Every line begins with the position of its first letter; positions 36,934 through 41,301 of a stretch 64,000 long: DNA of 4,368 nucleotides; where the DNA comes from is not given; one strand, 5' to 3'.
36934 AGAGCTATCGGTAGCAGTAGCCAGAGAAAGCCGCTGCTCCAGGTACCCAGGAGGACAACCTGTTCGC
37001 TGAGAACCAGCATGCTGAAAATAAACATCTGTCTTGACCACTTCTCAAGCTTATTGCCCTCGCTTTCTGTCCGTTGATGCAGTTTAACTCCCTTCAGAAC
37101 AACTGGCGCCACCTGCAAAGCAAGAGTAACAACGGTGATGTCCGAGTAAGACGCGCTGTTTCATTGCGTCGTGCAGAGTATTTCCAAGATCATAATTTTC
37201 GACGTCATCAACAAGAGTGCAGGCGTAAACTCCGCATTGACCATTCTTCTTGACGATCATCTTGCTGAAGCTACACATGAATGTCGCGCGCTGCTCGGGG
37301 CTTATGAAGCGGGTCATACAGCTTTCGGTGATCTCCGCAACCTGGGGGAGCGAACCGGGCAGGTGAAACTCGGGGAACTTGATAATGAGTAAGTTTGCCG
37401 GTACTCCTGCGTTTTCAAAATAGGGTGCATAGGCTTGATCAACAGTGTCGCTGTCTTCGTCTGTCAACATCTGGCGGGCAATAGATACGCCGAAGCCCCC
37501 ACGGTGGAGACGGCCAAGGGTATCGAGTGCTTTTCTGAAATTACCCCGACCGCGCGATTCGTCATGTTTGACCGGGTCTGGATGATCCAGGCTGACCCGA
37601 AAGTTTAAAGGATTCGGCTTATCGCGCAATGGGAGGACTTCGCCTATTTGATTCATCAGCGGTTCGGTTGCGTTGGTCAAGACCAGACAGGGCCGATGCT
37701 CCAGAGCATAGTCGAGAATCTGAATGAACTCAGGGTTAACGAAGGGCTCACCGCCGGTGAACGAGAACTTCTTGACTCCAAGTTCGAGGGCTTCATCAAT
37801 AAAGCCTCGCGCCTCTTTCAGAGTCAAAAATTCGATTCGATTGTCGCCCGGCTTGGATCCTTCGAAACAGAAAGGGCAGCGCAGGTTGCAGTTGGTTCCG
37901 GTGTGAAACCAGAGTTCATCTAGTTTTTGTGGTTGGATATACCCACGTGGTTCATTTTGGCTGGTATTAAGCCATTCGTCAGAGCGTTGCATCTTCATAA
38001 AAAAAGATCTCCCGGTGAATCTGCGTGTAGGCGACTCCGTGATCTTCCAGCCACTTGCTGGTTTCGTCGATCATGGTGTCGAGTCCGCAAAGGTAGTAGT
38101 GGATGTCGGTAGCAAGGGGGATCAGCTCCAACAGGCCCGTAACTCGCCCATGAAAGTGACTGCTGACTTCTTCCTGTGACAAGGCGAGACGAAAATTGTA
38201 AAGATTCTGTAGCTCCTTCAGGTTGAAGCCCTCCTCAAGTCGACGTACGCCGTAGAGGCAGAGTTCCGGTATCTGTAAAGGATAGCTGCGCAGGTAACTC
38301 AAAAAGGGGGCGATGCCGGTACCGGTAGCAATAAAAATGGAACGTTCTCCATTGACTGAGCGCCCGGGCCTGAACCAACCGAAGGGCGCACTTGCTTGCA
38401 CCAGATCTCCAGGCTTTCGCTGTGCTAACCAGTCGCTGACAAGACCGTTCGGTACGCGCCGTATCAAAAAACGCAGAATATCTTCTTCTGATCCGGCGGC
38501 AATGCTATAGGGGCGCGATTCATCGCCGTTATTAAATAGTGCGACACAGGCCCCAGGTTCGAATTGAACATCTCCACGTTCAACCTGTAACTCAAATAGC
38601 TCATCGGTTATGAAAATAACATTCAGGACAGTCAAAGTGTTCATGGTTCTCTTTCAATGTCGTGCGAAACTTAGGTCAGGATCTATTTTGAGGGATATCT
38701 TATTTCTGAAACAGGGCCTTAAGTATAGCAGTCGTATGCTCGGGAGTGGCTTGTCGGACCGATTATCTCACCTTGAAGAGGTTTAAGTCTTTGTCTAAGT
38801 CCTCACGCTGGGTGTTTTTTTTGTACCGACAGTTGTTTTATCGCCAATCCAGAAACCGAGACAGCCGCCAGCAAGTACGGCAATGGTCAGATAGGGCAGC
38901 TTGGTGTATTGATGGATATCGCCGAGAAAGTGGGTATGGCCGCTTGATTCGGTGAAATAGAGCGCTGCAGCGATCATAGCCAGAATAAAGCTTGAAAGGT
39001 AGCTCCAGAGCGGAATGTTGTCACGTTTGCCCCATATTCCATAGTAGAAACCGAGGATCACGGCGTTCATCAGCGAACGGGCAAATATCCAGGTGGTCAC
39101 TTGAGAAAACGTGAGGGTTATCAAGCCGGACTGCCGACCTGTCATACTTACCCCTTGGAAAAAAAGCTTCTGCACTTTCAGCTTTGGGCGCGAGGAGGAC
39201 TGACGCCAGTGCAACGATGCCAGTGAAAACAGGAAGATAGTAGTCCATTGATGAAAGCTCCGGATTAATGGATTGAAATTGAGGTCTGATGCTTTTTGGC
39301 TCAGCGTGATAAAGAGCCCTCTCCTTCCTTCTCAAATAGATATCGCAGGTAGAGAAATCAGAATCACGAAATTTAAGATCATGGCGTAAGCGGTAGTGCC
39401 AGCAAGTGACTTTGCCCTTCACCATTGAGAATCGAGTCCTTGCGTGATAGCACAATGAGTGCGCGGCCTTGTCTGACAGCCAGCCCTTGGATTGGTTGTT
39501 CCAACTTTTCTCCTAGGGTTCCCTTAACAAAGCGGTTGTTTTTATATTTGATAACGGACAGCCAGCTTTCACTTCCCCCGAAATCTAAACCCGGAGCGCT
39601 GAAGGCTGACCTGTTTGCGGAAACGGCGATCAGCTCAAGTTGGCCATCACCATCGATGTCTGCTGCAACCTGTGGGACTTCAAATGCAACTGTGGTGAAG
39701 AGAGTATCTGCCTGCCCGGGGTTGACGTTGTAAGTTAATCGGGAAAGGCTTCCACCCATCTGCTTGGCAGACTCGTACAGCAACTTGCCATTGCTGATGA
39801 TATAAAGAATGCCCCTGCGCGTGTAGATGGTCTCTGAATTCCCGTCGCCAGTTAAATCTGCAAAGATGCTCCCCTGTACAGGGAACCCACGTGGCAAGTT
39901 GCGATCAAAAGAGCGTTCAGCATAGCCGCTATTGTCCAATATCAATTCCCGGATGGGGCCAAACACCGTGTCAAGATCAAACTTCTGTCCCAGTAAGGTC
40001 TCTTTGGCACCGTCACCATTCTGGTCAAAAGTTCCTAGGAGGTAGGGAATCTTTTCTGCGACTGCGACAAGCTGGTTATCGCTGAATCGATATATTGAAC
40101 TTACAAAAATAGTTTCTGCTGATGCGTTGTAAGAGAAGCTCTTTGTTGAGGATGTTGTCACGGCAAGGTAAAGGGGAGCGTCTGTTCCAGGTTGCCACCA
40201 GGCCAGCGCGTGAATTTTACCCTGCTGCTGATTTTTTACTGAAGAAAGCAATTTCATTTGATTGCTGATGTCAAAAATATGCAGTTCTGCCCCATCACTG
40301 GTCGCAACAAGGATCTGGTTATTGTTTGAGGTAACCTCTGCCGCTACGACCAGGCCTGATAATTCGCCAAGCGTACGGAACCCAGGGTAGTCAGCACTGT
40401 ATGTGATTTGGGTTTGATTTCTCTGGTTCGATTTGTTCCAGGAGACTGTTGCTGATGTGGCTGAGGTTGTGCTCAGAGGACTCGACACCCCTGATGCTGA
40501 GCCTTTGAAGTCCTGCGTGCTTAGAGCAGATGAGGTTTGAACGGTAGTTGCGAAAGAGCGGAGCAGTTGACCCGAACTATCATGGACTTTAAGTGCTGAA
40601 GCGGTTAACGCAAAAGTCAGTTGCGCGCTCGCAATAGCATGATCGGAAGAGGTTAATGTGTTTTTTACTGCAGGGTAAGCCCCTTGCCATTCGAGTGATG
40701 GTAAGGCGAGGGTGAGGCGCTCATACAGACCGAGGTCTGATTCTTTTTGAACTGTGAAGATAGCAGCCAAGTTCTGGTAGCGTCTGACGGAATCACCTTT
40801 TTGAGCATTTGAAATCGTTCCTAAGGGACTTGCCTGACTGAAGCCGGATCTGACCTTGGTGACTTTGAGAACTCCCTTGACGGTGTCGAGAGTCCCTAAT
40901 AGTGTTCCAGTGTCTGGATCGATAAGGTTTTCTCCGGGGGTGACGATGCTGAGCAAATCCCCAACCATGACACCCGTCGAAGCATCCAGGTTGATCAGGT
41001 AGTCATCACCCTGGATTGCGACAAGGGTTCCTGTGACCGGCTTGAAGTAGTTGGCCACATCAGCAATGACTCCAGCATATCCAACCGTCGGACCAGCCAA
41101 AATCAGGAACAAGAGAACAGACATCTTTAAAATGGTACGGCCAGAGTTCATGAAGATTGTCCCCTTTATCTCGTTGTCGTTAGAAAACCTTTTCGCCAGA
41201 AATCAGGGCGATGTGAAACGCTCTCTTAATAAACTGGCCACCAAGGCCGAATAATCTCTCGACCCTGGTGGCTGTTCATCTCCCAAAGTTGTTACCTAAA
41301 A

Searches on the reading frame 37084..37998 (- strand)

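Call 3: search_protein_families(library=pfam, proteins=[window:37084-37998:-], max_evalue=0.01)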
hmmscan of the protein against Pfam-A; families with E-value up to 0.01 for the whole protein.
window:37084-37998:- (304 aa): 2 families
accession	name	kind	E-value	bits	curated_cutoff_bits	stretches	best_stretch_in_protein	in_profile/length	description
PF04055.27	Radical_SAM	-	1.4e-18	68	29.5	1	34-173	4-146/166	Radical SAM superfamily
PF13353.11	Fer4_12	-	0.00014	22.6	22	1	35-96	13-75/137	4Fe-4S single cluster domain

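Call 4: search_protein_families(library=ncbifam, proteins=[window:37084-37998:-], max_evalue=0.01)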
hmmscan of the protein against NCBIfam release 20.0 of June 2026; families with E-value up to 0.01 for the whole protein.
window:37084-37998:- (304 aa): 51 families (the best 25 are shown)
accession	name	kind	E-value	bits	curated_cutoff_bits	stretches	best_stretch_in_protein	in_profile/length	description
NF049973.1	radical_Rv1681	equivalog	2.3e-25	89.2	380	1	28-201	73-241/326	Rv1681 family radical SAM protein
NF045574.1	sacti_mat_StsB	exception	3e-16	59.3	625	1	14-188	83-251/466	StsB family radical SAM/SPASM domain sactipeptide maturase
TIGR03962.1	mycofact_rSAM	equivalog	1.5e-15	57.2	265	1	35-190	20-170/339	mycofactocin radical SAM maturase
NF050035.1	rSAM_WgK_link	exception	5.7e-15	55.2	650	1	35-173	17-152/367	radical SAM/SPASM peptide maturase WgkB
TIGR04167.1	rSAM_SeCys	equivalog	5.6e-14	52.1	300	1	21-173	2-152/303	arsenosugar biosynthesis radical SAM (seleno)protein ArsS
TIGR04250.1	SCM_rSAM_ScmE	equivalog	3.5e-12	45.9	400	1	35-179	11-151/358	SynChlorMet cassette radical SAM/SPASM protein ScmE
TIGR02666.1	moaA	equivalog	5.9e-12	45.2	284.05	1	36-102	19-87/336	GTP 3',8-cyclase MoaA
TIGR04053.2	TIGR04053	equivalog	1.2e-10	41.2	395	1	33-177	14-158/366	TIGR04053 family radical SAM/SPASM domain-containing protein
TIGR04545.1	rSAM_ahbD_hemeb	equivalog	1.5e-10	41.1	500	1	35-177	8-147/339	heme b synthase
TIGR04054.1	rSAM_NirJ1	equivalog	1.5e-10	40.2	650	1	31-111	40-120/387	putative heme d1 biosynthesis radical SAM protein NirJ1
TIGR04251.1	SCM_rSAM_ScmF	equivalog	1.6e-10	40.9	400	1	26-169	3-146/353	SynChlorMet cassette radical SAM/SPASM protein ScmF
TIGR04347.1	pseudo_SAM_Halo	equivalog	2.3e-10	40.3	525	1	29-161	40-168/390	TIGR04347 family pseudo-SAM/SPASM protein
TIGR04055.1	rSAM_NirJ2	equivalog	5.5e-10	39.3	500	1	32-175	5-144/326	putative heme d1 biosynthesis radical SAM protein NirJ2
TIGR02668.1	moaA_archaeal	equivalog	1.1e-09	37.7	325.25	1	27-101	10-83/303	GTP 3',8-cyclase MoaA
TIGR04082.1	rSAM_for_selen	equivalog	3.1e-09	36.1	350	1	3-166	176-333/516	thio(seleno)oxazole modification radical SAM maturase SbtM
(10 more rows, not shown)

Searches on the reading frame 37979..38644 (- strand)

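Call 3: search_protein_families(library=pfam, proteins=[window:37979-38644:-], max_evalue=0.01)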
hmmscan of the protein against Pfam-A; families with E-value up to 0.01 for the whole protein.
window:37979-38644:- (221 aa): 2 families
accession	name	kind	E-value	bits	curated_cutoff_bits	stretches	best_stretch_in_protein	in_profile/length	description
PF00970.30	FAD_binding_6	-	1.5e-07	32.1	21.1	1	17-91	19-97/99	Oxidoreductase FAD-binding domain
PF00175.26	NAD_binding_1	-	4.7e-06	27.7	22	1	104-196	1-108/109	Oxidoreductase NAD-binding domain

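Call 4: search_protein_families(library=ncbifam, proteins=[window:37979-38644:-], max_evalue=0.01)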
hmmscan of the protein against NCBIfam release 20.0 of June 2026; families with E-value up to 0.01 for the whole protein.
window:37979-38644:- (221 aa): 18 families
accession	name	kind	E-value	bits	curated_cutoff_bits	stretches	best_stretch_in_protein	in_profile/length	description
NF040810.1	BenC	equivalog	9.5e-26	90.7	430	1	6-214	109-330/333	benzoate 1,2-dioxygenase electron transfer component BenC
NF045803.1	MethMoxFADbindMmoC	equivalog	2.4e-21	75.9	500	1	22-215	134-341/343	aromatic/alkene monooxygenase hydroxylase FAD-binding subunit MmoC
TIGR02160.1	PA_CoA_Oxy5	hypoth_equivalog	1.5e-19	70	420.8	1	23-218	28-245/352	1,2-phenylacetyl-CoA epoxidase subunit PaaE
NF008822.0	PRK11872.1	equivalog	2.3e-17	63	402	1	22-215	131-336/341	anthranilate 1,2-dioxygenase electron transfer component AntC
NF009805.0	PRK13289.1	equivalog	9.3e-15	54.4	432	2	28-120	185-282/399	NO-inducible flavohemoprotein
NF007964.0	PRK10684.1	equivalog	2.1e-12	46.7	383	1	32-218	43-241/333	NADH oxidoreductase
NF008178.0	PRK10926.1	equivalog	5.2e-11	42.3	390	1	5-202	8-228/248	ferredoxin--NADP(+) reductase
NF000796.0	PRK00054.1-1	equivalog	2.1e-09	37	224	1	25-209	26-200/254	dihydroorotate dehydrogenase electron transfer subunit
NF006220.0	PRK08345.1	subfamily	1.3e-08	34.5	395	1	15-118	26-132/294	cytochrome-c3 hydrogenase subunit gamma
TIGR01941.1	nqrF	equivalog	1.3e-07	30.9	295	1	63-209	236-398/405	NADH:ubiquinone reductase (Na(+)-transporting) subunit F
NF004317.0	PRK05713.1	equivalog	2.1e-07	30.5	338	1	19-215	111-309/312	iron-sulfur-binding ferredoxin reductase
NF058606.1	GlBtMonoRdsGbcB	equivalog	1.3e-05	24.2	500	1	56-121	75-140/362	glycine betaine monooxygenase reductase subunit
NF045929.1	FNRPetHCyano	equivalog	3.6e-05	22.8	600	1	66-119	222-275/411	ferredoxin--NADP reductase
NF040830.1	sulfhyd_ShyC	equivalog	4.1e-05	22.9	600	1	18-118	30-127/288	NAD(P)-dependent hydrogenase/sulfhydrogenase 2 subunit gamma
NF058510.1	bifunc_CpcD_PetH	exception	8.1e-05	21.5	635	1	66-119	218-271/405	bifunctional rod-capping linker CpcD/ferredoxin--NADP reductase PetH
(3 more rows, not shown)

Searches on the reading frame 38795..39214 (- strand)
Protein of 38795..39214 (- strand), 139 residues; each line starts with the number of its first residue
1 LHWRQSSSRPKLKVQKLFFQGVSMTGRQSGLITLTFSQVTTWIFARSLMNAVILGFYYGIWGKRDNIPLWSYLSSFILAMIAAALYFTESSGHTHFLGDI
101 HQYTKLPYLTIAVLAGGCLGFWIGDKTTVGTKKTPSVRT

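Call 3: search_protein_families(library=pfam, proteins=[window:38795-39214:-], max_evalue=0.01)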
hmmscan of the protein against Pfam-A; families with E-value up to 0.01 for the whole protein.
window:38795-39214:- (139 aa): 0 families

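Call 4: search_protein_families(library=ncbifam, proteins=[window:38795-39214:-], max_evalue=0.01)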
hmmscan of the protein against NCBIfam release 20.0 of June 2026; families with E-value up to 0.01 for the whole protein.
window:38795-39214:- (139 aa): 0 families

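Call 33: search_protein_families(library=pfam, proteins=[window:38795-39214:-], max_evalue=10)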
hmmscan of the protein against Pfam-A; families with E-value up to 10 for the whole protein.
window:38795-39214:- (139 aa): 3 families
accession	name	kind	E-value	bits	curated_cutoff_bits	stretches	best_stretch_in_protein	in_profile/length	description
PF01757.29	Acyl_transf_3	-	0.01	15.4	31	1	38-123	174-263/326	Acyltransferase domain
PF13425.11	O-antigen_lig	-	0.051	12.8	31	1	35-113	29-107/462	O-antigen ligase like membrane protein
PF12009.13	Telomerase_RBD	-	0.32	11.6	25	1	73-95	90-112/133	Telomerase ribonucleoprotein complex - RNA binding domain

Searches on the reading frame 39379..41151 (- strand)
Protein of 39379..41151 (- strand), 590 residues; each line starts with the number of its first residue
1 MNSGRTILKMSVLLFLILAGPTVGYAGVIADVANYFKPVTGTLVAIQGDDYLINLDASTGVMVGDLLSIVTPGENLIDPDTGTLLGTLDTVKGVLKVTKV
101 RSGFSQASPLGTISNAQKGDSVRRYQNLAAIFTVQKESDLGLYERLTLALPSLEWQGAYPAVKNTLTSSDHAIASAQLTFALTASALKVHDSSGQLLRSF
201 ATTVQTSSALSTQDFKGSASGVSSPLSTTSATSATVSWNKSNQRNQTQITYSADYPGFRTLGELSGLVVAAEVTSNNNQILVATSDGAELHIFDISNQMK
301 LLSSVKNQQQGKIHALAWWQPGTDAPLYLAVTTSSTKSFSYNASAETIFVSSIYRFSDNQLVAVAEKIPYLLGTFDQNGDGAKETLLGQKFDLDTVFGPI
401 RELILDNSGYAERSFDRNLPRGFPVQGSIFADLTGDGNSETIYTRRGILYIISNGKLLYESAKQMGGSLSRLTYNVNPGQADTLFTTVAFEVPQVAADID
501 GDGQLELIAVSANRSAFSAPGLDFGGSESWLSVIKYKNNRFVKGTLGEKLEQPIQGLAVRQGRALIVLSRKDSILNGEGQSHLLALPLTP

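Call 3: search_protein_families(library=pfam, proteins=[window:39379-41151:-], max_evalue=0.01)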
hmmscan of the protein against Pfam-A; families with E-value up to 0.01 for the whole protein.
window:39379-41151:- (590 aa): 1 family
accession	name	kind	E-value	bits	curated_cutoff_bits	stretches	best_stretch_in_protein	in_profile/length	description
PF13517.12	FG-GAP_3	-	0.0028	18.7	26.9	0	495-508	47-60/61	FG-GAP-like repeat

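Call 4: search_protein_families(library=ncbifam, proteins=[window:39379-41151:-], max_evalue=0.01)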
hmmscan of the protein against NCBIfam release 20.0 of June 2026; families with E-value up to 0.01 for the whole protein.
window:39379-41151:- (590 aa): 1 family
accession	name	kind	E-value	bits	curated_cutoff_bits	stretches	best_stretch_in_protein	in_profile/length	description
TIGR04183.1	Por_Secre_tail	domain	0.0017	18.3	23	0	276-321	9-51/72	T9SS type A sorting domain-containing protein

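Call 27: find_homologous_proteins(query=window:39379-41151:-)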
Query window:39379-41151:- (590 aa): 78 proteins with E <= 0.001 among 8000 candidates.
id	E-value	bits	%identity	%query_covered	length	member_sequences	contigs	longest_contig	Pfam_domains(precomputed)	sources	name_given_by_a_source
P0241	0.0e+0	1279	100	100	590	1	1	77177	-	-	-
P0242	0.0e+0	1234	98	100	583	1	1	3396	-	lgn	-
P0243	6.2e-239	812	63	100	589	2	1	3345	-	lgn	-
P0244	8.0e-237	805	65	100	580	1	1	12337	-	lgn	-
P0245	1.2e-233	795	62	100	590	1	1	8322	-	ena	-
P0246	4.4e-233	793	62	100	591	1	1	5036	-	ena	-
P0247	1.2e-229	781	62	98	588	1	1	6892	-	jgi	-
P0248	1.0e-228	778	62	98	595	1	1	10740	-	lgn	-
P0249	4.6e-225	766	61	100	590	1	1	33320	PF13517.13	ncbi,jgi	-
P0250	9.2e-225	765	61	100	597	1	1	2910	-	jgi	jgi:hypothetical protein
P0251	9.3e-225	765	61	98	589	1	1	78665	-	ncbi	-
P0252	9.8e-225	765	61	100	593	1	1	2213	-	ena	-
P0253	7.6e-222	756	60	100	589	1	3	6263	-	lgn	-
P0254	1.6e-219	748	60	99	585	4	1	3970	-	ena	-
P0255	3.8e-219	747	59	100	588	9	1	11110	-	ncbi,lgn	ncbi:MAG: hypothetical protein ACSLFC_11550 [Desulfuromonadales bacterium]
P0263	1.2e-129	451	41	94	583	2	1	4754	PF13517.13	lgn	-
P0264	3.9e-129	450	42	98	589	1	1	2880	PF13517.13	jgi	-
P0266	1.1e-126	442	41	99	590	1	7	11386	PF13517.13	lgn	-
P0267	1.8e-125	438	39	99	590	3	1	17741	PF13517.13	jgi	jgi:hypothetical protein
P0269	8.9e-124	432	39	99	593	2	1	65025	PF13517.13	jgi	-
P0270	3.3e-119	417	40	96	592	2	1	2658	PF13517.13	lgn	-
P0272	1.4e-118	415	39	95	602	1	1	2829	PF13517.13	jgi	jgi:hypothetical protein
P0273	7.8e-117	409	39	96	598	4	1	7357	PF13517.13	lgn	-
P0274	1.9e-115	405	40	98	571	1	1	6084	PF13517.13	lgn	-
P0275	2.1e-112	395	37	98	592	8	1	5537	PF13517.13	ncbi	-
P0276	4.4e-112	393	37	99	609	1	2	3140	PF13517.13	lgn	-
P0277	1.2e-111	392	37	96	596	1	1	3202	PF13517.13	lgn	-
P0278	4.7e-111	390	38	96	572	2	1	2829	PF13517.13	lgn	-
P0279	1.1e-110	389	36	98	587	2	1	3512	PF01839.30,PF13517.13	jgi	jgi:hypothetical protein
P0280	1.1e-110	389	37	98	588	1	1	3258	PF13517.13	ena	-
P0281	1.3e-110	389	38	95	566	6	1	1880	PF13517.13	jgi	jgi:hypothetical protein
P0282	2.7e-108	381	36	96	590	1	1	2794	PF13517.13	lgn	-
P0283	1.3e-107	379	36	97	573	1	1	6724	PF13517.13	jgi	-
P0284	1.9e-107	378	37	98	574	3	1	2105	PF13517.13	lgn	-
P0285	2.8e-107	378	37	98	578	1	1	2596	PF13517.13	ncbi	-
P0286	9.8e-107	376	36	96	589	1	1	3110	PF13517.13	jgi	jgi:hypothetical protein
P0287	4.5e-106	374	36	96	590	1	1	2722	PF13517.13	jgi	jgi:hypothetical protein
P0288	4.9e-106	373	37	98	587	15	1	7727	PF13517.13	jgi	jgi:hypothetical protein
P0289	7.5e-106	373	38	96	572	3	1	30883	PF13517.13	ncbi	-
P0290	9.1e-106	373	36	97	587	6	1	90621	PF13517.13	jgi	jgi:hypothetical protein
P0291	8.8e-104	366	35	97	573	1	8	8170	PF13517.13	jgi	jgi:hypothetical protein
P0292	1.6e-103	365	35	99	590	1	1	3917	PF13517.13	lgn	-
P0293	2.3e-103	365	37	96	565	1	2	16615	PF13517.13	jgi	jgi:hypothetical protein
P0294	4.0e-103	364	37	98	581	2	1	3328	PF13517.13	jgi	jgi:hypothetical protein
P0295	1.0e-102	363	36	98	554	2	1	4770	PF01839.30,PF13517.13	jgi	jgi:hypothetical protein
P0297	1.8e-102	362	38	90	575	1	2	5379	PF13517.13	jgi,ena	-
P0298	5.8e-102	360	37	95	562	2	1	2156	PF01839.30,PF13517.13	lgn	-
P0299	4.8e-98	347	34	99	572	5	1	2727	PF13517.13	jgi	jgi:hypothetical protein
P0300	1.5e-97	345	36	99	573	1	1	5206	PF13517.13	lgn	-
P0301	2.0e-97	345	37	98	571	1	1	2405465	PF13517.13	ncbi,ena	-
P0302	1.2e-96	343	36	95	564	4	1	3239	PF13517.13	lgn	-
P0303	4.6e-96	341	36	96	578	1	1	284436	PF13517.13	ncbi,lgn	ncbi:MAG: hypothetical protein WBB19_00405 [Desulforhopalus sp.]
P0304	1.4e-95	339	37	95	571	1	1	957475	PF13517.13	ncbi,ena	-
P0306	4.4e-95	337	36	95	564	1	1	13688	PF13517.13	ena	-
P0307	6.4e-94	334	37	95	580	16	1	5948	PF13517.13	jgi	jgi:hypothetical protein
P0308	6.4e-94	333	35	94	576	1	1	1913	PF13517.13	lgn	-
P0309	4.0e-90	321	35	95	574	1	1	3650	PF13517.13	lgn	-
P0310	1.5e-89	319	35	94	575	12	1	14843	PF13517.13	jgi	jgi:hypothetical protein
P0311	2.3e-89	318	36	95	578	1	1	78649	PF13517.13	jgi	jgi:hypothetical protein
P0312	4.6e-89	317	33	99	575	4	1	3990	PF13517.13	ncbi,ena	-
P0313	5.8e-87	311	35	98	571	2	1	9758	PF13517.13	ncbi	-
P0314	1.9e-84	302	35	95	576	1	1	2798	PF13517.13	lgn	-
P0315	9.2e-79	283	34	98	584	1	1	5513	PF01839.30,PF13517.13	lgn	-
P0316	1.8e-74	269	41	58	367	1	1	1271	PF13517.13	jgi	-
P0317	5.4e-70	255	40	56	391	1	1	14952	PF01839.30,PF13517.13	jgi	jgi:hypothetical protein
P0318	2.2e-52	196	36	62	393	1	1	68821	PF13517.13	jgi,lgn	jgi:hypothetical protein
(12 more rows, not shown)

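Call 33: search_protein_families(library=pfam, proteins=[window:39379-41151:-], max_evalue=10)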
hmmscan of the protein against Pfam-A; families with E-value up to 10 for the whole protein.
window:39379-41151:- (590 aa): 4 families
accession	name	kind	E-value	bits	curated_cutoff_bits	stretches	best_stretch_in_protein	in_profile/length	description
PF13517.12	FG-GAP_3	-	0.0028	18.7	26.9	2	495-508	47-60/61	FG-GAP-like repeat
PF16538.11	FlgT_C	-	0.015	16.2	27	1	51-122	4-75/77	Flagellar assembly protein T, C-terminal domain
PF01839.29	FG-GAP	-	0.022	15.1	22.1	1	496-513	7-23/37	FG-GAP repeat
PF10433.15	Beta-prop_RSE1_1st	-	0.19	11.1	26.9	1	275-345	12-81/351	RSE1/DDB1/CPSF1 first beta-propeller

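Call 42: predict_structure(alignment_id=A3)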
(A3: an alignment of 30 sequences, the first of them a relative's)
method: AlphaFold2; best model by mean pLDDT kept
length: 590 residues; sequences in the alignment: 30
mean_pLDDT: 75.3   pTM: 0.59
mean pLDDT of the five models: 75.3, 75.0, 74.6, 74.0, 72.8
residues with pLDDT >= 90: 162; 70-90: 265; 50-70: 79; < 50: 84
segments of 3 or more residues with pLDDT < 50: 18-24, 163-172, 204-253, 515-525, 573-576
pLDDT, mean of each block of 10 residues (from residue 1): 56 51 56 82 88 81 82 76 76 81 79 85 90 81 88 86 42 69 77 69 39 25 28 24 26 59 87 89 93 91 82 92 91 78 70 94 92 90 92 69 87 88 88 93 88 91 77 70 69 91 92 53 58 90 84 89 89 58 84
secondary structure, 60 per line:
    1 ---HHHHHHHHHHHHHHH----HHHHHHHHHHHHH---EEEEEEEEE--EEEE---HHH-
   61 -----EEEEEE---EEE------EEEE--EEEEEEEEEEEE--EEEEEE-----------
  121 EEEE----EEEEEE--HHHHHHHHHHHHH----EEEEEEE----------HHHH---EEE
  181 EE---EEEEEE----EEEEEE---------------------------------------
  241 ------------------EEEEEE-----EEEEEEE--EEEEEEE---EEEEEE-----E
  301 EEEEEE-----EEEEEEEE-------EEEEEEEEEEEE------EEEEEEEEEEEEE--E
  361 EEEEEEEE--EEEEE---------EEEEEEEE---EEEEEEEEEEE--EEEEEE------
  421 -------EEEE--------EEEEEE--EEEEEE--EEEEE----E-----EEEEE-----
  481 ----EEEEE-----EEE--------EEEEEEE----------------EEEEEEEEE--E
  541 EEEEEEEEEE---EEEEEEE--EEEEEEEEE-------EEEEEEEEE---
elements in order: H4-18 H23-35 E39-47 E50-53 E66-71 E75-77 E84-87 E90-101 E104-109 E121-124 E129-134 H137-149 E154-160 H171-174 E178-182 E186-191 E196-201 E259-264 E270-276 E279-285 E289-294 E300-306 E312-319 E327-338 E345-357 E360-368 E371-375 E385-392 E396-406 E409-414 E428-431 E440-445 E448-453 E456-460 E471-475 E485-489 E495-497 E506-512 E529-537 E540-550 E554-560 E563-571 E579-587

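Call 46: fold_search(model_id=the predicted structure, library=pdb)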
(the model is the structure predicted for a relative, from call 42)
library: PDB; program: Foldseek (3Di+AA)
matches with E <= 10: 995; with E <= 0.001: 83
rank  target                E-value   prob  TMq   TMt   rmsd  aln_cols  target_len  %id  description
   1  4q1u                  1.1e-07  1.00  0.32  0.53   7.4       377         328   10  Serum paraoxonase-1 by directed evolution with the K192Q mutation (released 2015-02-18)
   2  1v04                  1.6e-07  1.00  0.33  0.53   8.8       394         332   11  serum paraoxonase by directed evolution (released 2004-04-23)
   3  4hhq                  1.6e-07  1.00  0.33  0.54   7.0       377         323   11  Serum paraoxonase-1 by directed evolution with the H115Q and H134Q mutations (released 2013-03-27)
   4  9r0q                  3.3e-07  1.00  0.33  0.52   7.2       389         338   10  Paraoxonase-1 in complex with terbium(III) and 2-hydroxyquinoline (released 2025-08-06)
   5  3srg                  4.0e-07  1.00  0.32  0.50   8.4       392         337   10  Serum paraoxonase-1 by directed evolution at pH 6.5 in complex with 2-hydroxyquinoline (released 2012-03-21)
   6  3sre                  4.4e-07  1.00  0.32  0.51   7.5       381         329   10  Serum paraoxonase-1 by directed evolution at pH 6.5 (released 2012-03-21)
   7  6gmu                  6.9e-07  1.00  0.32  0.51   7.5       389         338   11  Serum paraoxonase-1 by directed evolution with the L69G/H134R/F222S/T332S mutations (released 2019-04-17)
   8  8dey_B                1.4e-06  1.00  0.14  0.11  22.4       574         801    9  Ternary complex structure of Cereblon-DDB1 bound to IKZF2(ZF2,3) and the molecular glue DKY709 (released 2023-03-08)
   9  9ltr_B                7.3e-06  0.96  0.15  0.09  31.4       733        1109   10  Cryo-EM structure of dimeric DDB1-DDA1-DET1-Ube2e2-COP1 complex (released 2026-01-28)
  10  3mmy_C                8.4e-06  1.00  0.27  0.40  13.4       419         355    9  Structural and functional analysis of the interaction between the nucleoporin Nup98 and the mRNA export factor Rae1 (released 2010-06-02)
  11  8u17_E                1.1e-05  0.99  0.15  0.12  22.9       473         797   12  The ternary complex structure of DDB1-CRBN-SALL4(ZF1,2)-long bound to Pomalidomide (released 2023-12-27)
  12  9dwv_A                1.2e-05  1.00  0.17  0.14  20.6       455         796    8  Ternary complex of CRBN-DDB1-PPIL4 RRM domain with FPFT-2216 (released 2025-08-06)
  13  6uml_A                1.4e-05  1.00  0.23  0.14  25.2       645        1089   10  Structural Basis for Thalidomide Teratogenicity Revealed by the Cereblon-DDB1-SALL4-Pomalidomide Complex (released 2020-04-15)
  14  5min_A                1.5e-05  1.00  0.33  0.41   8.1       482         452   11  Apo form of the soluble PQQ-dependent Glucose Dehydrogenase from Acinetobacter calcoaceticus (released 2017-12-20)
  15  3mmy_A                1.5e-05  1.00  0.27  0.40  14.2       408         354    9  Structural and functional analysis of the interaction between the nucleoporin Nup98 and the mRNA export factor Rae1 (released 2010-06-02)
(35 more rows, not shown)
